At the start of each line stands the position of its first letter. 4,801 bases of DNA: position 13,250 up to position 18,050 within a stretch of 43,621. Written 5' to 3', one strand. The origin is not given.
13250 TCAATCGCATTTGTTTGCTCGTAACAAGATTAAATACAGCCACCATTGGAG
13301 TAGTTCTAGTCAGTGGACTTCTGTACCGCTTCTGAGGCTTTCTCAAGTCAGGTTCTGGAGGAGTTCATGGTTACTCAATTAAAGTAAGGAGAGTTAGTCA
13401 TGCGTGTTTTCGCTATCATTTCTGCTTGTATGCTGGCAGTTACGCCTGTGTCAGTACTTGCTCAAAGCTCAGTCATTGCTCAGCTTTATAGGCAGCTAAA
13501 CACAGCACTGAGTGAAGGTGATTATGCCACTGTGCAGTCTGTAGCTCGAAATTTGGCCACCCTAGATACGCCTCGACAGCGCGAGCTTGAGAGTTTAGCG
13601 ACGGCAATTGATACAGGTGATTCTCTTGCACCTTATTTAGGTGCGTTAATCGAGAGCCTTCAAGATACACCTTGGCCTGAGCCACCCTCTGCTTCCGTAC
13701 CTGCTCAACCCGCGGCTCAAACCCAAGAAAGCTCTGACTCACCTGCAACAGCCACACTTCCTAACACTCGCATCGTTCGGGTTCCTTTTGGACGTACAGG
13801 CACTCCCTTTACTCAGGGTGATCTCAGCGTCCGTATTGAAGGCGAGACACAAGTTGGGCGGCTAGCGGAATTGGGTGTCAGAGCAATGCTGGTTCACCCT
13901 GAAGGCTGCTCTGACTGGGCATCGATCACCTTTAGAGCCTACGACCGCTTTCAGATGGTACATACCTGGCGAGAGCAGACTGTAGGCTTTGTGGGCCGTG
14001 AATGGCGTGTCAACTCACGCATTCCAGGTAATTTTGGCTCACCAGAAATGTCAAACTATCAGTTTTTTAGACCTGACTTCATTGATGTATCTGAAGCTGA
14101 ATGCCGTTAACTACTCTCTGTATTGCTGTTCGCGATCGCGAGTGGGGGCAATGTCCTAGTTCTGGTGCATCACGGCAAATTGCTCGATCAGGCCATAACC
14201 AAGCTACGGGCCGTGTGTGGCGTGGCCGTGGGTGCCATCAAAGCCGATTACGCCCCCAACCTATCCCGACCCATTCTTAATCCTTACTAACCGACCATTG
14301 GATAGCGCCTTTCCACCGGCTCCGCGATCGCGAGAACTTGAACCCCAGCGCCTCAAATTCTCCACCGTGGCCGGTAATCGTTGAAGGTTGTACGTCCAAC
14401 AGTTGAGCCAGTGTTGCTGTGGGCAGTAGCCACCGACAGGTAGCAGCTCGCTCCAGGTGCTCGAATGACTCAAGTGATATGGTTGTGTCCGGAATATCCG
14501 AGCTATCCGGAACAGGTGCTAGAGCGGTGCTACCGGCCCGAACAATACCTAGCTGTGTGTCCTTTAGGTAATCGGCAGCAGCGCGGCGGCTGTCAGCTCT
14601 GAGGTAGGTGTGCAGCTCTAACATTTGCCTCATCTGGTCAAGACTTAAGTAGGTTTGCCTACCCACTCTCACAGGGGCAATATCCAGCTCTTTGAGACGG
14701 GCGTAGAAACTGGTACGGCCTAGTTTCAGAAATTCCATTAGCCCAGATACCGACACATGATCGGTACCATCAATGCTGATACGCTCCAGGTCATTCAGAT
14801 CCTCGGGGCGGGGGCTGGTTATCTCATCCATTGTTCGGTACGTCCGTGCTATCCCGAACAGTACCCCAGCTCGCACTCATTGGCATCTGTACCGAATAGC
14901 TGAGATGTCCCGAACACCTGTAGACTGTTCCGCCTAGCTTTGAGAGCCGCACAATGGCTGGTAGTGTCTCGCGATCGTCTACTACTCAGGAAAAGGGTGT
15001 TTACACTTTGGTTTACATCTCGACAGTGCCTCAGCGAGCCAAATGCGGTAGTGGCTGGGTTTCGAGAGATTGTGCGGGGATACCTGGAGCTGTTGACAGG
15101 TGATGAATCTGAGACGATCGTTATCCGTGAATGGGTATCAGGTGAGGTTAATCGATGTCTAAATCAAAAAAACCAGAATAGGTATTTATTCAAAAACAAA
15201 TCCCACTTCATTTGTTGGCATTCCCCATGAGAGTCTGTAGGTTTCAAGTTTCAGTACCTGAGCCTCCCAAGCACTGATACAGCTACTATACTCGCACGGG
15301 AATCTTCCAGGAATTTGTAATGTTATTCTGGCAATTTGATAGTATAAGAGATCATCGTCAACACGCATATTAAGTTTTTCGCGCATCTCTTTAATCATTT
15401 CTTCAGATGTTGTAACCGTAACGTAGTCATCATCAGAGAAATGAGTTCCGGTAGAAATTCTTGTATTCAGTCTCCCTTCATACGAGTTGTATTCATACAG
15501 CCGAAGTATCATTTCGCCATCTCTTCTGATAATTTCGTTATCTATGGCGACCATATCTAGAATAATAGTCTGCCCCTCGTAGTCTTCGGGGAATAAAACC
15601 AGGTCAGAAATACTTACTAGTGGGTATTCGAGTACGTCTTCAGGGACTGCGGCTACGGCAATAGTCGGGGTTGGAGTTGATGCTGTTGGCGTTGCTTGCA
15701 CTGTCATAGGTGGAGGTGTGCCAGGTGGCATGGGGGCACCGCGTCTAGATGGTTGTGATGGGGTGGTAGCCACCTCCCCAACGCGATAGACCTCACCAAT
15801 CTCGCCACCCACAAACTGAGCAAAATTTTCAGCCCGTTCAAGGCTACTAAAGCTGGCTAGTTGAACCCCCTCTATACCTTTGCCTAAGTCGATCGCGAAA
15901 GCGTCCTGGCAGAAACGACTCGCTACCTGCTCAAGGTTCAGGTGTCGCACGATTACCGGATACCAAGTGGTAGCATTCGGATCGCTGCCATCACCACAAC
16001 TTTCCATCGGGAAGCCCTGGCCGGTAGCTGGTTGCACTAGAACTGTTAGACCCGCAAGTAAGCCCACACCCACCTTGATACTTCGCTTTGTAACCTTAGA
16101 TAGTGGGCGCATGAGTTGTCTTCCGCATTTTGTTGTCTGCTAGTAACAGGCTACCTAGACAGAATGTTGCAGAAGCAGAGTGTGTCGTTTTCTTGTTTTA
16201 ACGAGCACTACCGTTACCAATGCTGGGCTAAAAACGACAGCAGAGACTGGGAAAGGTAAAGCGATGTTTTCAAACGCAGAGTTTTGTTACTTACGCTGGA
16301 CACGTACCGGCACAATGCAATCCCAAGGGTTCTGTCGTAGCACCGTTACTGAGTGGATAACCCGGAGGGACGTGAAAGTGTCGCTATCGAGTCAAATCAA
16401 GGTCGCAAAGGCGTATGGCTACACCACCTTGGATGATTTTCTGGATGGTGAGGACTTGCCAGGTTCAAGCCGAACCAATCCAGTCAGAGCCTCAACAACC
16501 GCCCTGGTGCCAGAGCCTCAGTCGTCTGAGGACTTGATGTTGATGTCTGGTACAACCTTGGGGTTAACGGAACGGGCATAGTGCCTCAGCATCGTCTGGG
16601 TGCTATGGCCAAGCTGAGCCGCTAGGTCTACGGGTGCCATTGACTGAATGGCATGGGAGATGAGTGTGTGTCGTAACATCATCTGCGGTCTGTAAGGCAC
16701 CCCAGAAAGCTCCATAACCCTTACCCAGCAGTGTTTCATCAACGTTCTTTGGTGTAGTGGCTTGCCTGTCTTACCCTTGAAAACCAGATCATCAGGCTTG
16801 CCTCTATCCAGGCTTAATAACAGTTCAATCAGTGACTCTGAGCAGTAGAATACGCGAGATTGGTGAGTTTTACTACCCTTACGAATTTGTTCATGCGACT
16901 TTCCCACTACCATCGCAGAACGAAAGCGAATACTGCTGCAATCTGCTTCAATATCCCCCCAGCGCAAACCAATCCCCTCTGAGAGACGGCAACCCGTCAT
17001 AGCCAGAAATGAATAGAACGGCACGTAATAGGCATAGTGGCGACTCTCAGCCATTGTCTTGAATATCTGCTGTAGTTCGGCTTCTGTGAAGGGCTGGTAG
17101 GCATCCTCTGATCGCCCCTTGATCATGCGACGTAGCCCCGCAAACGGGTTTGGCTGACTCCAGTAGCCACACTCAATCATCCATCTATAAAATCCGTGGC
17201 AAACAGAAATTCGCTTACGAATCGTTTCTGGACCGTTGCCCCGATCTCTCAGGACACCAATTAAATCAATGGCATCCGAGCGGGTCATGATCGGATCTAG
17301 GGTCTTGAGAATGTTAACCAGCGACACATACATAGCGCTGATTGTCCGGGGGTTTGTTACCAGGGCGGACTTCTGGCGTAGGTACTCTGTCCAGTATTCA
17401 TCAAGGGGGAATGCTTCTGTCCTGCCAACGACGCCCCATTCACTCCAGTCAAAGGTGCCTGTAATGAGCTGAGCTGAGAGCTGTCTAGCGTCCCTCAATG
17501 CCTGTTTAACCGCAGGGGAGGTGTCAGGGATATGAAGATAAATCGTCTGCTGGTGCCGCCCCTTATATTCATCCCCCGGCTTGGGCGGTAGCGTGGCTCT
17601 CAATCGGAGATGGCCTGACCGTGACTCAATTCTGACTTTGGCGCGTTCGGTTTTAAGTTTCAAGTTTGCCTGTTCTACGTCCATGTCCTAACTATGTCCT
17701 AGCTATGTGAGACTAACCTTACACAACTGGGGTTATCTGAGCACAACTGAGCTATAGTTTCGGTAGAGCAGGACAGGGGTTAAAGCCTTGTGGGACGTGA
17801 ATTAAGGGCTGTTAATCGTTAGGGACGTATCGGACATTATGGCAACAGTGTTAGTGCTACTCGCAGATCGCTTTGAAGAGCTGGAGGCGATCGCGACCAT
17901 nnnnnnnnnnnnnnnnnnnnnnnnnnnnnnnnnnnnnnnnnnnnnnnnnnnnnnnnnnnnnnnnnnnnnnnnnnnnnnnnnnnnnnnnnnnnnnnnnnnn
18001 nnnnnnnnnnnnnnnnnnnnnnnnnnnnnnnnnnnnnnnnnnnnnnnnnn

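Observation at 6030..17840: Integrase-bounded ~11.8 kb element with its own primase-helicase and family-B polymerase, but no virion or conjugation genes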

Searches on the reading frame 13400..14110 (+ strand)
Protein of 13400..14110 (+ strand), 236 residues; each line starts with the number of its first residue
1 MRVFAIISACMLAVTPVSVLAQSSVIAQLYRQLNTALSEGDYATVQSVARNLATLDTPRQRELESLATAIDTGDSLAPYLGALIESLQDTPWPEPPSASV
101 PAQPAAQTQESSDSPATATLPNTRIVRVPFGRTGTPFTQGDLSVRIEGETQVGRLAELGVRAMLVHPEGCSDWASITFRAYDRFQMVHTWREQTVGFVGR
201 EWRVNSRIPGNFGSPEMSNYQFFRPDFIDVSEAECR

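Call 5: search_protein_families(library=pfam, proteins=[window:13400-14110:+], max_evalue=0.01)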
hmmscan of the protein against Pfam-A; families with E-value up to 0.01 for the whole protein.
window:13400-14110:+ (236 aa): 0 families

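Call 7: search_protein_families(library=ncbifam, proteins=[window:13400-14110:+], max_evalue=0.01)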
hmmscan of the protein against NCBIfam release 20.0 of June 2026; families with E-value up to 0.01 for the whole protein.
window:13400-14110:+ (236 aa): 0 families

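Call 8: search_protein_families(library=phrogs, proteins=[window:13400-14110:+], max_evalue=0.01)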
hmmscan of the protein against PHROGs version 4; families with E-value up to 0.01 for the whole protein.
window:13400-14110:+ (236 aa): 0 families

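Call 68: search_protein_families(library=padloc, proteins=[window:13400-14110:+], max_evalue=0.01)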
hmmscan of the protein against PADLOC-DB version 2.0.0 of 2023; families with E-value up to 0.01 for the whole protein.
window:13400-14110:+ (236 aa): 0 families

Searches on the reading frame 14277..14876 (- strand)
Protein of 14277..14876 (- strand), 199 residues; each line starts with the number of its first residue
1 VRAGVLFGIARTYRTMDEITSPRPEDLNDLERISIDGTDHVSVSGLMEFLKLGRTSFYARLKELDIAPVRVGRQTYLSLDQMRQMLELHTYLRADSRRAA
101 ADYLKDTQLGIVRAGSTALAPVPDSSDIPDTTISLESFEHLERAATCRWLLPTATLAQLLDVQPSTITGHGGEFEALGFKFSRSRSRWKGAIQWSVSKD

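Call 5: search_protein_families(library=pfam, proteins=[window:14277-14876:-], max_evalue=0.01)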
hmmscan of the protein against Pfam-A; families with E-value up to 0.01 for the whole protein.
window:14277-14876:- (199 aa): 0 families

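Call 7: search_protein_families(library=ncbifam, proteins=[window:14277-14876:-], max_evalue=0.01)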
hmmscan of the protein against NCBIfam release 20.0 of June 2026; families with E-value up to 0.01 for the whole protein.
window:14277-14876:- (199 aa): 0 families

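Call 8: search_protein_families(library=phrogs, proteins=[window:14277-14876:-], max_evalue=0.01)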
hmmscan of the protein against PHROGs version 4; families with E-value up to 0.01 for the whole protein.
window:14277-14876:- (199 aa): 0 families

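Call 68: search_protein_families(library=padloc, proteins=[window:14277-14876:-], max_evalue=0.01)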
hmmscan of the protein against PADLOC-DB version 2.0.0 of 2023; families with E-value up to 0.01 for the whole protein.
window:14277-14876:- (199 aa): 0 families

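Call 91: predict_structure(protein=window:14277-14876:-)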
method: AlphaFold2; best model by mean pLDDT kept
length: 199 residues; sequences in the alignment: 1
mean_pLDDT: 52.5   pTM: 0.42
mean pLDDT of the five models: 52.5, 45.5, 45.0, 42.5, 40.9
residues with pLDDT >= 90: 0; 70-90: 47; 50-70: 54; < 50: 98
segments of 3 or more residues with pLDDT < 50: 1-20, 106-152, 169-179, 183-194, 197-199
pLDDT, mean of each block of 10 residues (from residue 1): 22 33 65 67 79 77 83 76 73 54 51 30 29 33 38 52 49 47 43 47
secondary structure, 60 per line:
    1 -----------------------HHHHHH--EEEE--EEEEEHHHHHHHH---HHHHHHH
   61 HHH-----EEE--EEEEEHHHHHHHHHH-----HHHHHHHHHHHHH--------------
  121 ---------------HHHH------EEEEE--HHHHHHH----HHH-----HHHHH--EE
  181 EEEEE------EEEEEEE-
elements in order: H24-29 E32-35 E38-42 H43-50 H54-63 E69-71 E74-78 H79-88 H94-106 H136-139 E146-150 H153-159 H172-176 E179-185 E192-198

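Call 98: fold_search(model_id=the predicted structure, library=pdb)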
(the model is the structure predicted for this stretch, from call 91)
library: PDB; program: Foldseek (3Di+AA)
matches with E <= 10: 259; with E <= 0.001: 0
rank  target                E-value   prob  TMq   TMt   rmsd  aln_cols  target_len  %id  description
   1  1ub9                  3.2e-01  0.63  0.20  0.34   4.5        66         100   17  Structure of the transcriptional regulator homologue protein from Pyrococcus horikoshii OT3 (released 2004-05-04)
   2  5ak9_A                4.3e-01  0.10  0.19  0.21  12.4       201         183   11  THE CRYSTAL STRUCTURE OF I-DMOI Q42AK120M IN COMPLEX WITH ITS TARGET DNA IN THE PRESENCE OF 2MM MN (released 2015-06-17)
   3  6d3g_A                5.8e-01  0.10  0.21  0.17  12.8       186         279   13  PER-2 class A extended-spectrum beta-lactamase crystal structure in complex with avibactam at 2.4 Angstrom resolution (released 2019-04-24)
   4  7y8r_M                6.2e-01  0.10  0.22  0.12  21.0       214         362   14  The nucleosome-bound human PBAF complex (released 2022-12-07)
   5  3r0a_A                7.8e-01  0.38  0.21  0.31   4.8        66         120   14  Possible transcriptional regulator from Methanosarcina mazei Go1 (gi 21227196) (released 2011-03-23)
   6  5akf_E                7.8e-01  0.08  0.20  0.22  11.6       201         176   10  THE CRYSTAL STRUCTURE OF I-DMOI Q42AK120M IN COMPLEX WITH ITS TARGET DNA NICKED IN THE CODING STRAND A AND IN THE PRES (released 2015-06-17)
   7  9yzu_C                8.8e-01  0.06  0.19  0.18  17.3       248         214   10  Isoreticular co-crystal 1 with asymmetrical expanded duplex (31mer) containing insert sequence ATGAGTCATA and loaded w (released 2026-02-18)
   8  4unc_G                9.3e-01  0.07  0.19  0.21  12.6       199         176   11  THE CRYSTAL STRUCTURE OF I-DMOI IN COMPLEX WITH ITS TARGET DNA AT 8 DAYS INCUBATION IN 5MM MN (STATE 6) (released 2014-12-17)
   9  9yzq_C                9.3e-01  0.07  0.20  0.19  18.7       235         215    8  Isoreticular co-crystal 1 with asymmetrical expanded duplex (31mer) containing insert sequence TGATGAGCAG and loaded w (released 2026-02-18)
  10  5ubf_A                9.3e-01  0.05  0.19  0.15  17.8       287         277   10  Crystal structure of the RctB domains 2-3, RctB-155-483 (released 2017-01-11)
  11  5ak9_J                9.9e-01  0.06  0.18  0.19  14.0       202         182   10  THE CRYSTAL STRUCTURE OF I-DMOI Q42AK120M IN COMPLEX WITH ITS TARGET DNA IN THE PRESENCE OF 2MM MN (released 2015-06-17)
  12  3c18_B                9.9e-01  0.05  0.15  0.11  14.8       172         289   17  Crystal structure of nucleotidyltransferase-like protein (ZP_00538802.1) from Exiguobacterium sibiricum 255-15 at 1.90 (released 2008-02-12)
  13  8fky_SM               1.2e+00  0.82  0.23  0.09   2.2        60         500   13  Human nucleolar pre-60S ribosomal subunit (State F) (released 2023-07-12)
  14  3taz_A                1.2e+00  0.02  0.12  0.07  21.8       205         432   13  Crystal structure of NurA bound to dAMP and manganese (released 2011-11-23)
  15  6fi9_A                1.3e+00  0.23  0.17  0.22   4.2        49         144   22  Crystal Structure of a zinc-responsive MarR family member, Lactococcus lactis ZitR (released 2019-02-20)
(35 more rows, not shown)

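Call 101: search_protein_families(library=pfam, proteins=[window:14277-14876:-], max_evalue=5)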
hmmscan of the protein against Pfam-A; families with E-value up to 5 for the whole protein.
window:14277-14876:- (199 aa): 2 families
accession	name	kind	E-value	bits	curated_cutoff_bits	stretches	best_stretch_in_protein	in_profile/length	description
PF12728.13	HTH_17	-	0.053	14.2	27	1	46-87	7-48/51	Helix-turn-helix domain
PF20432.4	Xre-like-HTH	-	0.12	13.1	25.8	1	139-167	13-40/63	Antitoxin Xre-like helix-turn-helix domain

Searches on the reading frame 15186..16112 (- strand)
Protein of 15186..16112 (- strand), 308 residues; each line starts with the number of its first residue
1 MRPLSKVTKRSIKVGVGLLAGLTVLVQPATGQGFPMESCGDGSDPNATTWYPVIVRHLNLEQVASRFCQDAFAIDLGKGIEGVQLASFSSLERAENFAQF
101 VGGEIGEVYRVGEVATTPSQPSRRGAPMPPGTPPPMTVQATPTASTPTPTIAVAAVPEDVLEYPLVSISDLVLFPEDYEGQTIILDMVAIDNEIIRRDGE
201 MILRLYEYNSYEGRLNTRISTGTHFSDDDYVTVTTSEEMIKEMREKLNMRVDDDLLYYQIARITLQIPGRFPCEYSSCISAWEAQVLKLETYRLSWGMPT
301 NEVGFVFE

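Call 5: search_protein_families(library=pfam, proteins=[window:15186-16112:-], max_evalue=0.01)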
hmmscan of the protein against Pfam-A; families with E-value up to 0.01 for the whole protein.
window:15186-16112:- (308 aa): 0 families

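Call 7: search_protein_families(library=ncbifam, proteins=[window:15186-16112:-], max_evalue=0.01)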
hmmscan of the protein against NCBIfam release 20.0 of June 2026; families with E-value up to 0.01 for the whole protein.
window:15186-16112:- (308 aa): 0 families

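Call 8: search_protein_families(library=phrogs, proteins=[window:15186-16112:-], max_evalue=0.01)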
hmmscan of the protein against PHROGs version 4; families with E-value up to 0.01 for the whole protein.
window:15186-16112:- (308 aa): 0 families

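Call 68: search_protein_families(library=padloc, proteins=[window:15186-16112:-], max_evalue=0.01)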
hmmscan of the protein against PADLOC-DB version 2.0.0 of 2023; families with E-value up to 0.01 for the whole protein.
window:15186-16112:- (308 aa): 0 families

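Call 90: predict_structure(protein=window:15186-16112:-)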
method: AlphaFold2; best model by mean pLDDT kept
length: 308 residues; sequences in the alignment: 1
mean_pLDDT: 34.9   pTM: 0.26
mean pLDDT of the five models: 34.9, 30.7, 30.2, 28.9, 26.6
residues with pLDDT >= 90: 0; 70-90: 1; 50-70: 27; < 50: 280
segments of 3 or more residues with pLDDT < 50: 1-56, 58-83, 108-128, 134-308
pLDDT, mean of each block of 10 residues (from residue 1): 30 24 26 31 40 47 40 35 48 62 54 31 43 45 29 26 27 31 32 35 35 33 31 34 39 32 30 31 28 25 26
secondary structure, 60 per line:
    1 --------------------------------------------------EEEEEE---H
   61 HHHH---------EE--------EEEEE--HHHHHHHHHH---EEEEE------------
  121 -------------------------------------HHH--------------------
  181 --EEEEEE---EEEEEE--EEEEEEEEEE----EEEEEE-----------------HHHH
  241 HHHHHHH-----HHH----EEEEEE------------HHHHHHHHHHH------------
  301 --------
elements in order: E51-56 H60-64 E84-88 H91-100 E104-108 E183-188 E192-197 E200-209 E214-219 H237-247 E260-265 H278-288

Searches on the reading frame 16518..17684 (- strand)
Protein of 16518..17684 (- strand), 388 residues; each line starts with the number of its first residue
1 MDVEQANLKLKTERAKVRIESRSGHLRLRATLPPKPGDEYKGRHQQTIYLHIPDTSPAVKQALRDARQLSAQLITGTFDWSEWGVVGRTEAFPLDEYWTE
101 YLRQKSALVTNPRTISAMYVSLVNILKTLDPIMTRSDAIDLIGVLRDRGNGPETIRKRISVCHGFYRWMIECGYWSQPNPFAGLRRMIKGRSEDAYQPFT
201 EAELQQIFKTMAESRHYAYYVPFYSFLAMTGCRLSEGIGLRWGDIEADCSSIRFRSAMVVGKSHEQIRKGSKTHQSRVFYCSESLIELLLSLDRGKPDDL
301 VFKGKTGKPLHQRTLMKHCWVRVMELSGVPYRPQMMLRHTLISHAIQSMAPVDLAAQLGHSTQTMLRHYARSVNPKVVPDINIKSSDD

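Call 5: search_protein_families(library=pfam, proteins=[window:16518-17684:-], max_evalue=0.01)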
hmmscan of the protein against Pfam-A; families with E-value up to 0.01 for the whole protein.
window:16518-17684:- (388 aa): 1 family
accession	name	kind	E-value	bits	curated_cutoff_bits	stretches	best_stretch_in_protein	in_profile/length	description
PF00589.27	Phage_integrase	-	8.9e-15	55.3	27.1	1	199-372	3-168/172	Phage integrase family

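Call 7: search_protein_families(library=ncbifam, proteins=[window:16518-17684:-], max_evalue=0.01)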
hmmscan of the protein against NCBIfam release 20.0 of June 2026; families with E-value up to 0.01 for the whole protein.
window:16518-17684:- (388 aa): 3 families
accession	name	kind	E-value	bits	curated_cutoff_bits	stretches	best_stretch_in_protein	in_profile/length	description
TIGR02224.1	recomb_XerC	equivalog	8.2e-13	48.4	335.15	1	135-361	46-266/295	tyrosine recombinase XerC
TIGR02225.1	recomb_XerD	equivalog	1.3e-08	34.6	329.6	1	121-362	24-264/290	site-specific tyrosine recombinase XerD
NF040815.2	recomb_XerA_Arch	equivalog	9.3e-08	32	220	1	109-371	11-253/263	site-specific tyrosine recombinase/integron integrase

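Call 8: search_protein_families(library=phrogs, proteins=[window:16518-17684:-], max_evalue=0.01)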
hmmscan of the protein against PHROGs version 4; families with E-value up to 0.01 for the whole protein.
window:16518-17684:- (388 aa): 2 families
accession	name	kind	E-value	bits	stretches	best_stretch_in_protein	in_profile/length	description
phrog_1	-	integration and excision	7.2e-39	135.5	1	88-372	160-435/611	integrase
phrog_216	-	integration and excision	1e-15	58.6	1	154-371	14-223/301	integrase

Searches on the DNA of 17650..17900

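Call 82: search_rna_families(source=window, start=17650, end=17900, threshold=evalue, max_evalue=10)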
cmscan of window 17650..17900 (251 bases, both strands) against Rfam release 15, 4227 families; matches with E-value up to 10: 2.
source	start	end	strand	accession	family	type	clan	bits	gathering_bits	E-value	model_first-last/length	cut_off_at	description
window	17665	17741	+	RF02147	MEG8_3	Gene; lncRNA;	-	12.8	40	0.55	1-66/66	no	Maternally expressed 8 exon 3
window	17697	17773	-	RF02939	COG2908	Cis-reg;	-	12.6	58.7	1.8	1-45/45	no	COG2908 RNA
